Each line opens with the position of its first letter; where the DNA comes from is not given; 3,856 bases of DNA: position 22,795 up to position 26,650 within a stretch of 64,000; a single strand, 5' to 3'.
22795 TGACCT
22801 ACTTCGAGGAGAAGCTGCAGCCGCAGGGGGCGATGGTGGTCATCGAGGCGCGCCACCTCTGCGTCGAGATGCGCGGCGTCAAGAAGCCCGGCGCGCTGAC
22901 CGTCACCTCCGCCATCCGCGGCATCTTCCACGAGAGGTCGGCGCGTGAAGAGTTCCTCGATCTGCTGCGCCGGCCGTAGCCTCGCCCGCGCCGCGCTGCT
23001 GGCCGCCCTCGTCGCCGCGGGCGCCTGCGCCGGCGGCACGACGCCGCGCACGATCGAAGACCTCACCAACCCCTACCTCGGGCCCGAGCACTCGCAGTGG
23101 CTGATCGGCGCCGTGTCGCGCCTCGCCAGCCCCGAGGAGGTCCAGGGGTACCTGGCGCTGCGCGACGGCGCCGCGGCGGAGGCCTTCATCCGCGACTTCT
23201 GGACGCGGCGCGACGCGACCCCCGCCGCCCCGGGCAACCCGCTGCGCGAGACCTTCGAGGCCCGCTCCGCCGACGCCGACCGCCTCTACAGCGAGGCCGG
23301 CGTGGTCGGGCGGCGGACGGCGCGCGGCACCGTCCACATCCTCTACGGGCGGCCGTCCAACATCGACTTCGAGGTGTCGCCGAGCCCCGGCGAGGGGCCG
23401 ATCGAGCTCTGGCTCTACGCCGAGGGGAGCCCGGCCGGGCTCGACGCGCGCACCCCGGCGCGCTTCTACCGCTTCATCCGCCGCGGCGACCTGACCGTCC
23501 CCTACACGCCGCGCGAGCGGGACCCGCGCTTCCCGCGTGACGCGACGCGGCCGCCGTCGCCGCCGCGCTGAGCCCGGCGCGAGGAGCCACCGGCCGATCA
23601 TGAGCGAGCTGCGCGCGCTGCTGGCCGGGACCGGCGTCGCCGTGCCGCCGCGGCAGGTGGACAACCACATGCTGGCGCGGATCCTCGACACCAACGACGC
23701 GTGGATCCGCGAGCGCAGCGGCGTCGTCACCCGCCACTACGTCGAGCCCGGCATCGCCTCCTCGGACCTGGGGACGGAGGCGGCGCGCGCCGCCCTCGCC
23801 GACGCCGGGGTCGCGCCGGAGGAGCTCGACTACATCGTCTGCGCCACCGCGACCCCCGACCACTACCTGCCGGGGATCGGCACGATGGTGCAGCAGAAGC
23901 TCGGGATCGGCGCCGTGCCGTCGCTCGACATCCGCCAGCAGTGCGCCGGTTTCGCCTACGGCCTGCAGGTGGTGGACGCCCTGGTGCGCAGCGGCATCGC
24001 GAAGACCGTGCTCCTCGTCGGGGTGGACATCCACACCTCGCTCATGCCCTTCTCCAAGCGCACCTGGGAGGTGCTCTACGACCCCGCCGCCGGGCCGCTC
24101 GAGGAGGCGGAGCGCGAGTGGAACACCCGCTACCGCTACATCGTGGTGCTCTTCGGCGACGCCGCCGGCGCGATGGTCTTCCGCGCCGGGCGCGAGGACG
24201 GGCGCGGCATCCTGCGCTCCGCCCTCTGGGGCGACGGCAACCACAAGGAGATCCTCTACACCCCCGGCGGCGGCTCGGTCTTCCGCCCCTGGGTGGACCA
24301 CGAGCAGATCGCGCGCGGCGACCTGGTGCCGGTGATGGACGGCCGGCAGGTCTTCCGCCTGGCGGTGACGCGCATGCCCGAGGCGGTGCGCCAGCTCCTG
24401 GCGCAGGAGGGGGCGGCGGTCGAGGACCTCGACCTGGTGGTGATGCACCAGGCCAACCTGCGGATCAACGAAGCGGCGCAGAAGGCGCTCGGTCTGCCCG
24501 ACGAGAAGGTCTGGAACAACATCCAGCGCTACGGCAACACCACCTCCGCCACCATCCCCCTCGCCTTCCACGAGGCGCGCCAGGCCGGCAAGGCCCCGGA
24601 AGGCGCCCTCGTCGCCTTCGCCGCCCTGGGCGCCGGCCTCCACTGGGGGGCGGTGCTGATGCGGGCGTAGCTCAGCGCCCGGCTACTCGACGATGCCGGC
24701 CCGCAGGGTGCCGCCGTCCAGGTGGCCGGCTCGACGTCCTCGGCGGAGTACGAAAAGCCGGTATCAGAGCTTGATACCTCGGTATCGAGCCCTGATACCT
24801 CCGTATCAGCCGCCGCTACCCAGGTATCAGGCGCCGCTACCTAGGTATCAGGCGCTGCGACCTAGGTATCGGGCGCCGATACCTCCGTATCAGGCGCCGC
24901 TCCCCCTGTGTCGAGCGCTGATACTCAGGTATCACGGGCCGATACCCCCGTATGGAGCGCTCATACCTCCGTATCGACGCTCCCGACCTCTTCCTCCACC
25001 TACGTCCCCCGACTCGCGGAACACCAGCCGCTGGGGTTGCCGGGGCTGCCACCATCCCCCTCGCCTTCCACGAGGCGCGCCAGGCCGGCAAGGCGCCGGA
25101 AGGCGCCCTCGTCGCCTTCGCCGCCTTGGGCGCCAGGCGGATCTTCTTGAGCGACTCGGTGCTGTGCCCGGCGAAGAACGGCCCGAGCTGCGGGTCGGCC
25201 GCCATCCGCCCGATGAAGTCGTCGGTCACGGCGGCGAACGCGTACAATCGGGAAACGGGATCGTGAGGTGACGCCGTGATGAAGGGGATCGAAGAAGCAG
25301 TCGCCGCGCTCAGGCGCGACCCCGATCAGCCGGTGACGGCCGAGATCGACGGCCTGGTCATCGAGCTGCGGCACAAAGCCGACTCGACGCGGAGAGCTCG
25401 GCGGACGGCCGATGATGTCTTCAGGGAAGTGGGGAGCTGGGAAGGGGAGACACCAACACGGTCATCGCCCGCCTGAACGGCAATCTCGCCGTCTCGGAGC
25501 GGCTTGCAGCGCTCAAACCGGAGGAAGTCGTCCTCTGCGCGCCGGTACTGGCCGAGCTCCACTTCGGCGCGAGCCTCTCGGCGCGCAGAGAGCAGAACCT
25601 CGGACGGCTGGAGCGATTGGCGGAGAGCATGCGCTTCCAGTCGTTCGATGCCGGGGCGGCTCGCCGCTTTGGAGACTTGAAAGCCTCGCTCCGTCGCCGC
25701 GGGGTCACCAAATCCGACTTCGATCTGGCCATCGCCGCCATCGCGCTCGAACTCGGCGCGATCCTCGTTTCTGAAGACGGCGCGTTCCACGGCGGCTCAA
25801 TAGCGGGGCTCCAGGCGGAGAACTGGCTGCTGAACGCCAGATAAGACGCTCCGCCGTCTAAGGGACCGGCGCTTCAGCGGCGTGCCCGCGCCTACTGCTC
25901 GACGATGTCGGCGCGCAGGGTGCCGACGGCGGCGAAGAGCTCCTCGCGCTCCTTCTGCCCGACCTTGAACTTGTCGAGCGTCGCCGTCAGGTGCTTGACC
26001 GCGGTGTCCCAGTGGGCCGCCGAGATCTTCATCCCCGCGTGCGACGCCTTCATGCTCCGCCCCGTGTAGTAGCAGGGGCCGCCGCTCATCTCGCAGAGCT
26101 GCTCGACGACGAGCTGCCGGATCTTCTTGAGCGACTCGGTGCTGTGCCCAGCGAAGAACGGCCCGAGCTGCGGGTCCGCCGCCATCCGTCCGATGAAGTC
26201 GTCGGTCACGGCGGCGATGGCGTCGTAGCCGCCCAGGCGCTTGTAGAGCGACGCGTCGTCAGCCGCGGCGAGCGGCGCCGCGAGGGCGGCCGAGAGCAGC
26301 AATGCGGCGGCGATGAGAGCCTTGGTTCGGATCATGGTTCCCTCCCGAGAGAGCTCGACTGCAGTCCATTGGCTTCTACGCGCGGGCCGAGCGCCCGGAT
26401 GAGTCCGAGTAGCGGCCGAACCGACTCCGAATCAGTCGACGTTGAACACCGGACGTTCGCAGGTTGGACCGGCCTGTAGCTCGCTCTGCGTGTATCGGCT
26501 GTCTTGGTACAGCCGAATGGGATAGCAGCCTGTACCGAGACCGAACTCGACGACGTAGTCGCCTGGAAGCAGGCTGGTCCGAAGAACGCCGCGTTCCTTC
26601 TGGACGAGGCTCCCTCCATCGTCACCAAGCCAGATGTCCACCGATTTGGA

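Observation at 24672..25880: Rearranged insertion between fabH and the hemoglobin gene: 21-bp tandem array, chimeric fabH::globin fragment, duplicated globin 3' end, and a vapBC module with an anomalous vapC start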

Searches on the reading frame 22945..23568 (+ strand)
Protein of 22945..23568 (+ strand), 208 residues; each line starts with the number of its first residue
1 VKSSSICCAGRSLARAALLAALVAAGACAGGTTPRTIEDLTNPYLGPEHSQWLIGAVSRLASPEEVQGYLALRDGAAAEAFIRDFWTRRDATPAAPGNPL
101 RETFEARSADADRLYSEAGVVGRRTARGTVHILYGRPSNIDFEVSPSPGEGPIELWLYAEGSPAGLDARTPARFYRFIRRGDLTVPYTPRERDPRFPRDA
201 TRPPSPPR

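Call 11: search_protein_families(library=pfam, proteins=[window:22945-23568:+], max_evalue=0.01)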
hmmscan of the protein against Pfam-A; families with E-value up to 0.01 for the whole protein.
window:22945-23568:+ (208 aa): 1 family
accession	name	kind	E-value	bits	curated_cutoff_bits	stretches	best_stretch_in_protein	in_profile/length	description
PF20094.4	GWxTD_dom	-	0.0029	17.8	26.9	1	71-144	48-119/172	GWxTD domain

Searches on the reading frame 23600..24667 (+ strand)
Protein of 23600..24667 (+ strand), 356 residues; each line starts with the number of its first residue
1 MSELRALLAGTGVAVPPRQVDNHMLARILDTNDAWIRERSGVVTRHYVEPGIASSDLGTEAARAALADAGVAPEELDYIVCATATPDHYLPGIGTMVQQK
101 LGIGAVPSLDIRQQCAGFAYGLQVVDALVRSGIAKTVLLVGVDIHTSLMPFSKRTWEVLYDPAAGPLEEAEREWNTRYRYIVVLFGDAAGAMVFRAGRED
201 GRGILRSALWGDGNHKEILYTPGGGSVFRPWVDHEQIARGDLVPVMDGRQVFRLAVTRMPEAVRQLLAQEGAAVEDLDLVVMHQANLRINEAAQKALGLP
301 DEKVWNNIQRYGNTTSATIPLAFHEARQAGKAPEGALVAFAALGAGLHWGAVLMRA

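Call 11: search_protein_families(library=pfam, proteins=[window:23600-24667:+], max_evalue=0.01)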
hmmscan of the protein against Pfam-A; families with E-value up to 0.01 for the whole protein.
window:23600-24667:+ (356 aa): 3 families
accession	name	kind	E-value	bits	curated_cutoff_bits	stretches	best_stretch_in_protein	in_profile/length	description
PF08541.16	ACP_syn_III_C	-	5.2e-31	107.1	26.6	1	267-355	1-89/90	3-Oxoacyl-[acyl-carrier-protein (ACP)] synthase III C terminal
PF08545.16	ACP_syn_III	-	3e-18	65.9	24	2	109-165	1-57/80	3-Oxoacyl-[acyl-carrier-protein (ACP)] synthase III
PF00108.29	Thiolase_N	-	1e-06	28.8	26.4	1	53-143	22-113/260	Thiolase, N-terminal domain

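Call 12: search_protein_families(library=ncbifam, proteins=[window:23600-24667:+], max_evalue=0.01)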
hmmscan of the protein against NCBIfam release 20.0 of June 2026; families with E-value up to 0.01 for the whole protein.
window:23600-24667:+ (356 aa): 30 families (the best 25 are shown)
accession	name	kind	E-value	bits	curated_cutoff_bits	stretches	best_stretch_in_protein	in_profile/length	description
NF006829.0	PRK09352.1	subfamily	1.9e-97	326.2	249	2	175-355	149-320/322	beta-ketoacyl-ACP synthase 3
TIGR00747.1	fabH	subfamily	1.6e-87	293.6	292.1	2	6-164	3-161/322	beta-ketoacyl-ACP synthase III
NF004623.0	PRK05963.1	equivalog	1.2e-64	218.7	437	2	175-355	149-327/328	beta-ketoacyl-ACP synthase III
NF005541.0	PRK07204.1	equivalog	1.5e-47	162.6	402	2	182-354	157-327/329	beta-ketoacyl-ACP synthase III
NF005703.0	PRK07515.1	equivalog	2.3e-30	105.8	304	2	55-160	97-201/373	beta-ketoacyl-ACP synthase III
NF005308.0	PRK06840.1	equivalog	2.3e-30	105.8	315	2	8-165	7-166/339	3-oxoacyl-ACP synthase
NF006720.0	PRK09258.1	equivalog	2.1e-25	89.8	285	1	34-348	41-330/338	3-oxoacyl-ACP synthase III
NF009519.0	PRK12880.1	equivalog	8.4e-25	87.8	436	2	8-144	10-151/353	beta-ketoacyl-ACP synthase III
NF003274.0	PRK04262.1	equivalog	7.7e-21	74.5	244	2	9-145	6-143/347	hydroxymethylglutaryl-CoA synthase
TIGR00748.1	HMG_CoA_syn_Arc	equivalog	7.5e-14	51.7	353.35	2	8-144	4-141/345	hydroxymethylglutaryl-CoA synthase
NF005293.2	PRK06816.1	subfamily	1.5e-11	44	450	1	35-195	43-199/378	StlD/DarB family beta-ketosynthase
TIGR01930.1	AcCoA-C-Actrans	subfamily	2e-08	33.6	240.55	1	52-162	19-131/385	acetyl-CoA C-acyltransferase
NF004715.0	PRK06059.1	equivalog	7.1e-08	31.8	424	1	55-144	24-114/399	lipid-transfer protein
NF042429.2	DHPHCoAsyn_DpgA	equivalog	6.9e-07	28.5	425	1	54-106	70-121/350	3,5-dihydroxyphenylacetyl-CoA synthase DpgA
NF053539.1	resorcinol_DarB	exception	1.3e-06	27.8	550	0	53-106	62-114/377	dialkylresorcinol biosynthesis protein DarB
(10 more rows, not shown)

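Call 18: find_related_loci(query=window:23600-24667:+, collection=genome_contigs, flank=10000)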
Query window:23600-24667:+ (356 aa) in genome_contigs; peptide patterns used: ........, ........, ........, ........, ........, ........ (x = any residue, [..] = any of these).
131 stretches matched a pattern; 84 encode a relative of the query (tblastn E <= 1e-3); the best 80 are kept; 80 distinct loci.
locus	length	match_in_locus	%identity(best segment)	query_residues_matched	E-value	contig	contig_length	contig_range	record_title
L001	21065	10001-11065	96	1-355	0e+0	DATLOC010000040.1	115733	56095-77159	MAG TPA_asm: Thermoanaerobaculia bacterium isolate SMAG_U13816 k141_5182203, whole genome shotgun sequence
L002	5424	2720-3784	95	1-355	0e+0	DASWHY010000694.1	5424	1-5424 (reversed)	MAG TPA_asm: Thermoanaerobaculia bacterium isolate SMAG_U2854 k141_1104371, whole genome shotgun sequence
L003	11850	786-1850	94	1-355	0e+0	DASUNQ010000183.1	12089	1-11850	MAG TPA_asm: Thermoanaerobaculia bacterium isolate SMAG_U1604 k141_158088, whole genome shotgun sequence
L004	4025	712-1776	72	1-355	0e+0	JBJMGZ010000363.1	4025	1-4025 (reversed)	MAG: Thermoanaerobaculia bacterium isolate 12C18O_48h_100_P16_coass_bin_34 k141_4044444, whole genome shotgun sequence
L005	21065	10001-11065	71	1-355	3e-177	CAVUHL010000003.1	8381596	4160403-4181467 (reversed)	MAG: uncultured Holophagales bacterium isolate MFD01916.bin.1.17 genome assembly, contig: contig_1998, whole genome shot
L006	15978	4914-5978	71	1-355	3e-175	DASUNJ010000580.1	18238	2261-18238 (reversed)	MAG TPA_asm: Thermoanaerobaculia bacterium isolate SMAG_U1597 k141_1549625, whole genome shotgun sequence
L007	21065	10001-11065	72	1-355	7e-175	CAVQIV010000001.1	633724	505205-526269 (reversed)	MAG: Thermoanaerobaculaceae bacterium isolate MFD10043.bin.2.76 genome assembly, contig: contig_15202, whole genome shot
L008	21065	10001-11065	70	1-355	1e-174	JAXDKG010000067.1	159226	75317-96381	MAG: Acidobacteriota bacterium isolate BP_59 scaffold_6289063, whole genome shotgun sequence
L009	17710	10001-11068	71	1-355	9e-173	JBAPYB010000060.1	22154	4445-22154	MAG: Thermoanaerobaculia bacterium isolate MFD00413_ilm_asm_bin5 k127_29857, whole genome shotgun sequence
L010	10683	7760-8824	70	1-355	2e-172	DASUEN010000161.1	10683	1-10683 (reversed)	MAG TPA_asm: Thermoanaerobaculia bacterium isolate SMAG_U1354 k141_404930, whole genome shotgun sequence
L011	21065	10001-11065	73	1-355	2e-172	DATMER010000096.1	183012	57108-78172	MAG TPA_asm: Thermoanaerobaculia bacterium isolate SMAG_U13441 k141_4409802, whole genome shotgun sequence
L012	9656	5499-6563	71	1-355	3e-172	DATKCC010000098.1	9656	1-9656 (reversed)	MAG TPA_asm: Thermoanaerobaculia bacterium isolate SMAG_U14436 k141_1853378, whole genome shotgun sequence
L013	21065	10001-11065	70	1-355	1e-171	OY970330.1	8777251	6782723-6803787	MAG: Thermoanaerobaculaceae bacterium isolate MFD05537.bin.c.1 genome assembly, chromosome: 1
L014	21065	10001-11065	70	1-355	2e-171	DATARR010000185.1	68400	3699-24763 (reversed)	MAG TPA_asm: Thermoanaerobaculia bacterium isolate SMAG_U5499 k141_591202, whole genome shotgun sequence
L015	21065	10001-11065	69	1-355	6e-171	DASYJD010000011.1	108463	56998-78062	MAG TPA_asm: Thermoanaerobaculia bacterium isolate SMAG_U4286 k141_1915013, whole genome shotgun sequence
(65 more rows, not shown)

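Call 46: search_protein_families(library=pfam, proteins=[L003:1906-2148:+], max_evalue=0.1)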
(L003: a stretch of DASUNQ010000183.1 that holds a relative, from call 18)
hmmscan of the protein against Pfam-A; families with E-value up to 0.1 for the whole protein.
L003:1906-2148:+ (80 aa): 0 families

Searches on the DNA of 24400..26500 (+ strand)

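Call 30: search_dna_similar(query=window:24672-25047:+, collection=plasmids, mode=distant, max_evalue=0.001)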
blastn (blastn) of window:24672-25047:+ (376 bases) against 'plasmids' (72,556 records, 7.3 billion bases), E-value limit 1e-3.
No match.

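Call 53: search_rna_families(source=window, start=24400, end=26500, threshold=evalue, max_evalue=1)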
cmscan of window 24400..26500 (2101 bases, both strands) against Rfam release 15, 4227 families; matches with E-value up to 1: 6.
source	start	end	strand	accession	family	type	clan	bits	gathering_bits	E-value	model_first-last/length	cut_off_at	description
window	26195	26279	-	RF01059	mir-598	Gene; miRNA;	-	21.9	69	0.19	1-80/80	no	mir-598 microRNA precursor family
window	24779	24885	-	RF04214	MIR7526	Gene; miRNA;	-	19.8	110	0.9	1-113/113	no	MIR7526 microRNA precursor family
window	24615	24649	+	RF01333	CRISPR-DR20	Gene; CRISPR;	-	19.5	42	0.84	1-36/36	no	CRISPR RNA direct repeat element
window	25315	25373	-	RF00671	mir-138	Gene; miRNA;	-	19.4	50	0.69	1-78/78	no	mir-138 microRNA precursor family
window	24659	24800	+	RF00126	ryfA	Gene; sRNA;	-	16.9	80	0.17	65-185/296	no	ryfA RNA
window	24662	24848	+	RF01390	isrG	Gene; sRNA;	-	13.7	100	0.69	1-279/279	no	isrG Hfq binding RNA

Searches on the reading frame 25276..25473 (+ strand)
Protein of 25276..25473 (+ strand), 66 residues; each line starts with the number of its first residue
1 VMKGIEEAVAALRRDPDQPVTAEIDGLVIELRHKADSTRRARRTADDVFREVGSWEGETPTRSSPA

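Call 11: search_protein_families(library=pfam, proteins=[window:25276-25473:+], max_evalue=0.01)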
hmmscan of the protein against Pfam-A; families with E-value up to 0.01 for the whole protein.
window:25276-25473:+ (66 aa): 0 families

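Call 12: search_protein_families(library=ncbifam, proteins=[window:25276-25473:+], max_evalue=0.01)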
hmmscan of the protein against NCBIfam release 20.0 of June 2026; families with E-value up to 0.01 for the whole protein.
window:25276-25473:+ (66 aa): 0 families

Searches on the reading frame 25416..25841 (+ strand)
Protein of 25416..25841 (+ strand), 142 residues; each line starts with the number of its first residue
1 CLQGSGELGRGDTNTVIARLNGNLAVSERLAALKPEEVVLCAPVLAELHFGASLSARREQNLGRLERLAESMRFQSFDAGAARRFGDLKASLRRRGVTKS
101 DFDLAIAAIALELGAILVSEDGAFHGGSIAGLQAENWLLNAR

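Call 11: search_protein_families(library=pfam, proteins=[window:25416-25841:+], max_evalue=0.01)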
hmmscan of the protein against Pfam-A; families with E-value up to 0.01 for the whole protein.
window:25416-25841:+ (142 aa): 1 family
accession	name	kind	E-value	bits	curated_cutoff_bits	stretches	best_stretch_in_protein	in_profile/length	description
PF01850.27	PIN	-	4.2e-12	47.2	23.6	1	12-124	4-114/120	PIN domain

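Call 12: search_protein_families(library=ncbifam, proteins=[window:25416-25841:+], max_evalue=0.01)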
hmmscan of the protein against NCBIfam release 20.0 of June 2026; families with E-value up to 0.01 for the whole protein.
window:25416-25841:+ (142 aa): 3 families
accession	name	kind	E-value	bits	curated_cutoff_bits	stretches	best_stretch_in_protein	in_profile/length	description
NF047863.1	VapCLeptosp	equivalog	3e-19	69.6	140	1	12-137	4-129/130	type II toxin-antitoxin system tRNA(fMet)-specific endonuclease VapC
NF010285.0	PRK13725.1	subfamily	9.9e-10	38.5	143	1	12-137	7-131/132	tRNA(fMet)-specific endonuclease VapC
NF047959.1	TA_toxin_VapC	equivalog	1.2e-08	35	80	1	27-124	20-116/125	type II toxin-antitoxin system VapC family toxin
